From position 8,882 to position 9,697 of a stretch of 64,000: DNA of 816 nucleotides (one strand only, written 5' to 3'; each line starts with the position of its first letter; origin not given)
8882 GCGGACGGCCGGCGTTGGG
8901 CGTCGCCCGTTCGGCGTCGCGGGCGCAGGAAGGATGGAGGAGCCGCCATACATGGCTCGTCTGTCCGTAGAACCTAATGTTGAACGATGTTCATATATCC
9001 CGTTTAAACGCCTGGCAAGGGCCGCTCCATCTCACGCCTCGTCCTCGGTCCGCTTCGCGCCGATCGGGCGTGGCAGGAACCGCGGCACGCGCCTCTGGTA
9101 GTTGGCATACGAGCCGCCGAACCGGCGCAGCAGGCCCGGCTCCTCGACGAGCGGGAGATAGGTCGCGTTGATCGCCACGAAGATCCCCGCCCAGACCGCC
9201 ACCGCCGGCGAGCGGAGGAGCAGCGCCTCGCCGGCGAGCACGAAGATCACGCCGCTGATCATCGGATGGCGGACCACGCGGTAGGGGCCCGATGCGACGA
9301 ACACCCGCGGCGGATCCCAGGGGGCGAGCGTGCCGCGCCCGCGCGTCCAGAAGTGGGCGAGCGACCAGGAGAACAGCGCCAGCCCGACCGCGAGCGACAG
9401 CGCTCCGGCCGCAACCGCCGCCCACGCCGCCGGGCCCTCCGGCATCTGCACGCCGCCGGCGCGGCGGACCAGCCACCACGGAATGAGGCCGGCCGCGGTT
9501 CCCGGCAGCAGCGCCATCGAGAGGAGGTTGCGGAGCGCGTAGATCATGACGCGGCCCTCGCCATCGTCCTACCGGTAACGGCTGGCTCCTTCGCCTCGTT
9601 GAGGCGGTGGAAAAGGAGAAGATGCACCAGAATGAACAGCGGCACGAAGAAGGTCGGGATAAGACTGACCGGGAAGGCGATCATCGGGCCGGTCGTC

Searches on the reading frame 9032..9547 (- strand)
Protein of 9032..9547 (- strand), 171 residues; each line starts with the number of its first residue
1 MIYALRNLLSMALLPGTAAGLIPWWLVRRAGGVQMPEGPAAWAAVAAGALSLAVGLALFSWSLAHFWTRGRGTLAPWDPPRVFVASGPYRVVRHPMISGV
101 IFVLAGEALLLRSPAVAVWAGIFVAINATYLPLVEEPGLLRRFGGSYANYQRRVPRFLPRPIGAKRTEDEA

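Call 68: search_protein_families(library=pfam, proteins=[window:9032-9547:-], max_evalue=0.001)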
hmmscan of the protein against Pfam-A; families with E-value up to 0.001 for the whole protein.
window:9032-9547:- (171 aa): 2 families
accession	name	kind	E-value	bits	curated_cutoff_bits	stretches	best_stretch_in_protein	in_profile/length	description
PF04191.18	PEMT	-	1.6e-09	38.6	25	1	48-144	6-103/105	Phospholipid methyltransferase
PF04140.19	ICMT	-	0.00067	20.5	24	1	79-128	31-78/95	Isoprenylcysteine carboxyl methyltransferase (ICMT) family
